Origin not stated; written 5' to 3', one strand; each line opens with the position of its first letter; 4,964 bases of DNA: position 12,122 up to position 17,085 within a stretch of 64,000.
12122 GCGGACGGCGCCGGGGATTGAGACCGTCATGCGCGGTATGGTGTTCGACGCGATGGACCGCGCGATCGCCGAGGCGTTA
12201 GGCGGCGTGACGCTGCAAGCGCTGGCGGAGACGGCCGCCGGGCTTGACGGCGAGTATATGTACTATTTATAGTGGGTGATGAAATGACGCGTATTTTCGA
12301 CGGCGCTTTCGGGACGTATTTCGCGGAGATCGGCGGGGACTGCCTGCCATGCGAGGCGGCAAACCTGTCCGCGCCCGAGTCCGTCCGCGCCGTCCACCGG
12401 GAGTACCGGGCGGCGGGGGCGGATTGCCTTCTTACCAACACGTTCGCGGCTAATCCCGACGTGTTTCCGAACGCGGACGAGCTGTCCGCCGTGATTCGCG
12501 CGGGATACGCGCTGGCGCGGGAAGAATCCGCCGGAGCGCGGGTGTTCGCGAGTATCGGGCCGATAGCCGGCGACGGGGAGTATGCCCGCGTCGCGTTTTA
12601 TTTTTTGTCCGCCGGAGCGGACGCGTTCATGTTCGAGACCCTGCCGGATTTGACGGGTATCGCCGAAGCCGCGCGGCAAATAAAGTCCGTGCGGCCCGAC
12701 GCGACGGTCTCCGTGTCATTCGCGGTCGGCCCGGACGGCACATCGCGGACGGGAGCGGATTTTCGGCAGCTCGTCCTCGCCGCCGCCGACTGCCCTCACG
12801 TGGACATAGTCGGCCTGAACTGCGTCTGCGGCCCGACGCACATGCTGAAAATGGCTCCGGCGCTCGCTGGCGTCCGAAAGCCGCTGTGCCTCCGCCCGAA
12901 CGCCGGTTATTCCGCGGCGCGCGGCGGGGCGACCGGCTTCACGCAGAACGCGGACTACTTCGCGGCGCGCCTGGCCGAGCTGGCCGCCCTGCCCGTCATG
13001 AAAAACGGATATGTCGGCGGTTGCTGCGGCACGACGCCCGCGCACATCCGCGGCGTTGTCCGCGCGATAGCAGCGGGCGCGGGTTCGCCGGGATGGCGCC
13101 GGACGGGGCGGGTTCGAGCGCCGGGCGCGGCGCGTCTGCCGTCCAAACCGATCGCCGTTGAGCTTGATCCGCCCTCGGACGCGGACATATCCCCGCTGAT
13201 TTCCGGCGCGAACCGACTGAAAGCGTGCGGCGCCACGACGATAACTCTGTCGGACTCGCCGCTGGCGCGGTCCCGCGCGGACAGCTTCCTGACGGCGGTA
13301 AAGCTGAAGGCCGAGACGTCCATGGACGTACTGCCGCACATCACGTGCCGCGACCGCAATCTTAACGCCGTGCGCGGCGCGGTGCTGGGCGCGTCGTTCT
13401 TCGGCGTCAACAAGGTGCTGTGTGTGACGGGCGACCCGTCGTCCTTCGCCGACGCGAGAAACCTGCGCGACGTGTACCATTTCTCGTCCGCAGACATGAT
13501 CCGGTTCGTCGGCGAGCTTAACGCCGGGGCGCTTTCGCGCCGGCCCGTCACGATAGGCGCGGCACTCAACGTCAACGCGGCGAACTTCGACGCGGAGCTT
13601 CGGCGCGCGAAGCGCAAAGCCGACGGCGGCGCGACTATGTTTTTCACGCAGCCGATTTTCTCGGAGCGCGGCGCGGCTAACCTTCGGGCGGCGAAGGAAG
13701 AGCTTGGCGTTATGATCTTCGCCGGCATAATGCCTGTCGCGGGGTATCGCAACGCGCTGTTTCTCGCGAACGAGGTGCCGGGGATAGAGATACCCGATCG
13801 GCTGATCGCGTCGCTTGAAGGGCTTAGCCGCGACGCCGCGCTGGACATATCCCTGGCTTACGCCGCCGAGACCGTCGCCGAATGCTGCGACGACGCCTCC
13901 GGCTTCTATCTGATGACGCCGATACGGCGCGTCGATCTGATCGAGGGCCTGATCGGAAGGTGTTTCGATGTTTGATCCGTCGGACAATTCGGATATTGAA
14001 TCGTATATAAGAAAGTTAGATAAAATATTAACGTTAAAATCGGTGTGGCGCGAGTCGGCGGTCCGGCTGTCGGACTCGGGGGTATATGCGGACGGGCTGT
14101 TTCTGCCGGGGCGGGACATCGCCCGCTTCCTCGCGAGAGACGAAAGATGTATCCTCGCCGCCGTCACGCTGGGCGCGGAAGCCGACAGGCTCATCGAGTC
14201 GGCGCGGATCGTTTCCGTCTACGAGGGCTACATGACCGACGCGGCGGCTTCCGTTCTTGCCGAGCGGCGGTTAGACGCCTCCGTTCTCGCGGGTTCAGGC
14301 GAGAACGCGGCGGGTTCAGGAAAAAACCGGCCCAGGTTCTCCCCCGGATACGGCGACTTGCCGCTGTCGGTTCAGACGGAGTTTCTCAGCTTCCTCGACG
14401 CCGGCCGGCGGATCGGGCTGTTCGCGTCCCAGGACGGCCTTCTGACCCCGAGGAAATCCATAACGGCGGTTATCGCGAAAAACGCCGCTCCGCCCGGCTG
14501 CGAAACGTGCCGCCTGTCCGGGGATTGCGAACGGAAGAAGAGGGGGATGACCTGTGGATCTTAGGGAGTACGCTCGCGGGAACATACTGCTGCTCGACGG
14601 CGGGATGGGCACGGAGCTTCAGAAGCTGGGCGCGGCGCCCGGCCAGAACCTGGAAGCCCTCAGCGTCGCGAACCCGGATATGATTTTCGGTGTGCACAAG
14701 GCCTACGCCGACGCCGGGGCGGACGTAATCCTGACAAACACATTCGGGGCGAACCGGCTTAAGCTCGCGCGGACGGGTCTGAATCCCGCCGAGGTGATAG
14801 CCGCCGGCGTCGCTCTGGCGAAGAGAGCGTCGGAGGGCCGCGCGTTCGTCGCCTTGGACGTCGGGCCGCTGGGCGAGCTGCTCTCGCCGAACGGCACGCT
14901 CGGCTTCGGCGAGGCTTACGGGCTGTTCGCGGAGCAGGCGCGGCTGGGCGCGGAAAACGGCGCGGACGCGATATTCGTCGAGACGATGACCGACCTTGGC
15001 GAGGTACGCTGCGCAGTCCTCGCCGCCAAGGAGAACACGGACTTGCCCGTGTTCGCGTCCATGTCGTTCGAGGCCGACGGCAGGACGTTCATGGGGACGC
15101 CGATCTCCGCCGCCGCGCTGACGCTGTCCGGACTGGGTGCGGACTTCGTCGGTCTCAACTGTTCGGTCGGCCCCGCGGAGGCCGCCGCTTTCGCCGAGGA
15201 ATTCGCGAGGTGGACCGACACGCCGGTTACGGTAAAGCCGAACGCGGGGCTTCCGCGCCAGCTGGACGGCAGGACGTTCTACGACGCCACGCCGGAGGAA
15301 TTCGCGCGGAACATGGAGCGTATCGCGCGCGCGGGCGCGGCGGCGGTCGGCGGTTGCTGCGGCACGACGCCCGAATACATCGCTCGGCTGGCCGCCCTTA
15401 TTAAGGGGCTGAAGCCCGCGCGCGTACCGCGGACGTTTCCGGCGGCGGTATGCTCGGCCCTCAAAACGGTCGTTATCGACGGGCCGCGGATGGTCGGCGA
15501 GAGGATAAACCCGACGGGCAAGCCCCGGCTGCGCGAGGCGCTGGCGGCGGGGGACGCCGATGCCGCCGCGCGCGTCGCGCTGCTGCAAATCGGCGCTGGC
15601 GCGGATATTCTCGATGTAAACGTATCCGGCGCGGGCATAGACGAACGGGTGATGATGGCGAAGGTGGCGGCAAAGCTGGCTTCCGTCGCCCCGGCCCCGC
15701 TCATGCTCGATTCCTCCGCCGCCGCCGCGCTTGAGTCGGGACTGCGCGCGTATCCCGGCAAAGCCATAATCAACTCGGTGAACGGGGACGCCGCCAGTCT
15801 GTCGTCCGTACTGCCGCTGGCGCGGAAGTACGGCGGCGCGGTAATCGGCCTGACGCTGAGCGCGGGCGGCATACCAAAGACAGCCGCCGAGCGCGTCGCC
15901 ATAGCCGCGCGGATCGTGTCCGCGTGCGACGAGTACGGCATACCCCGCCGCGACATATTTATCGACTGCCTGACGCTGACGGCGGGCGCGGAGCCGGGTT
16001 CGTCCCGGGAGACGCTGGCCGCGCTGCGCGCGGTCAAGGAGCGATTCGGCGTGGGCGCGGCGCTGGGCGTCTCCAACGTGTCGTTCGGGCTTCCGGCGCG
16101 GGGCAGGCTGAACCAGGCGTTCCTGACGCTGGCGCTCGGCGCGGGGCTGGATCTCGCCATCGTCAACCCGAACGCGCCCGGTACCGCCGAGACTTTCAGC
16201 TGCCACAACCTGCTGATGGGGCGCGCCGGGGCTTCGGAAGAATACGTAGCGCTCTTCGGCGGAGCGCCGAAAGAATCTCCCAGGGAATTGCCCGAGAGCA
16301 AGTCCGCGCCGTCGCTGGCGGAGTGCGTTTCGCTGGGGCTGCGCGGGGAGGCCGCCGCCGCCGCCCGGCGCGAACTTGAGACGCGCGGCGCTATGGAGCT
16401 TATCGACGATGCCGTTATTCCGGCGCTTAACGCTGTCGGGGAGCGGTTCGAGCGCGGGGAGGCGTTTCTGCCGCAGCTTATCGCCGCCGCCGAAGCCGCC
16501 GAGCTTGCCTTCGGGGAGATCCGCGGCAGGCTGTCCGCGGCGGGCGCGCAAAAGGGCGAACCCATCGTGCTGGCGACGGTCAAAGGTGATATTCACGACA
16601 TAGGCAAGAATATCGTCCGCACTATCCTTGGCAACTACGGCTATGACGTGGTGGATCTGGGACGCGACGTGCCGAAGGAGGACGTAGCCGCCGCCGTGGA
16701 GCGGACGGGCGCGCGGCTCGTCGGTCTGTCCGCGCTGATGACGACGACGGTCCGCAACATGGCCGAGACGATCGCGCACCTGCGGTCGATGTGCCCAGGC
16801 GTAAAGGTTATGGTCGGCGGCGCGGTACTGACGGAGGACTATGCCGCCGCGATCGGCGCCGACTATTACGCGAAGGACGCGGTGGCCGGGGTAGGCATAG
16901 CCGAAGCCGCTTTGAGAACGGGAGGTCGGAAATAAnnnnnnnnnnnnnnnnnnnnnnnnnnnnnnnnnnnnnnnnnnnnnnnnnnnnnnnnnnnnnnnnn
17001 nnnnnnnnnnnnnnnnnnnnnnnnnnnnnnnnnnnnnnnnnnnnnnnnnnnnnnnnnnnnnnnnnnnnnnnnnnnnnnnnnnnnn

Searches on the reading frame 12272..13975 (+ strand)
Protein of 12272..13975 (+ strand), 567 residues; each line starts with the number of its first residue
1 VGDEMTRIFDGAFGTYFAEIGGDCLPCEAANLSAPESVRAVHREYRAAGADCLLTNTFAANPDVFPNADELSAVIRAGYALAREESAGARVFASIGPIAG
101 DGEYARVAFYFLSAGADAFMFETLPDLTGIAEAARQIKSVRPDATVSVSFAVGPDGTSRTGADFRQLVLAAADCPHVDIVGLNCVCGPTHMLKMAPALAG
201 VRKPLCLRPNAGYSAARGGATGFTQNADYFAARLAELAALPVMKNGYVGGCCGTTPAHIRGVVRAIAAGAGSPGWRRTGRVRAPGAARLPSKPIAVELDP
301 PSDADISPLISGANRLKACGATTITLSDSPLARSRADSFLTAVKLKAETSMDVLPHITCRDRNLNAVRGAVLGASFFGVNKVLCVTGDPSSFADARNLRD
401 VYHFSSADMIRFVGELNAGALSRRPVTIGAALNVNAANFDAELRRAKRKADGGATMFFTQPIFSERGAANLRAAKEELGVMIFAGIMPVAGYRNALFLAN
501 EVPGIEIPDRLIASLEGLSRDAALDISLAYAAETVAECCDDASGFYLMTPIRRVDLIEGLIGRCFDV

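Call 31: search_protein_families(library=pfam, proteins=[window:12272-13975:+], max_evalue=0.000001)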
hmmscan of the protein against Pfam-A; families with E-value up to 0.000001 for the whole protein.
window:12272-13975:+ (567 aa): 2 families
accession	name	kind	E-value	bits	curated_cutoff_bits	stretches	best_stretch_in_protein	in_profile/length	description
PF02574.22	S-methyl_trans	-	3.8e-41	142.3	22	1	8-265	2-282/283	Homocysteine S-methyltransferase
PF02219.23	MTHFR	-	1.6e-23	83.9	24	1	294-549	13-272/287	Methylenetetrahydrofolate reductase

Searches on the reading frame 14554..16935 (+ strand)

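Call 31: search_protein_families(library=pfam, proteins=[window:14554-16935:+], max_evalue=0.000001)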
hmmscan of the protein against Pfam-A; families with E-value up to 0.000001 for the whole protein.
window:14554-16935:+ (793 aa): 4 families
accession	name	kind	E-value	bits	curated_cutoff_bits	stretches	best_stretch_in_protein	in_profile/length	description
PF02574.22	S-methyl_trans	-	4.1e-70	237.3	22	1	12-281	1-281/283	Homocysteine S-methyltransferase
PF00809.28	Pterin_bind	-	1e-27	97.8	25.5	1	315-538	1-244/244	Pterin binding enzyme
PF02310.24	B12-binding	-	4.9e-27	94.6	32.1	1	671-778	3-118/121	B12 binding domain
PF02607.22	B12-binding_2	-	7.2e-13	49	23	1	588-655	5-72/74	B12 binding domain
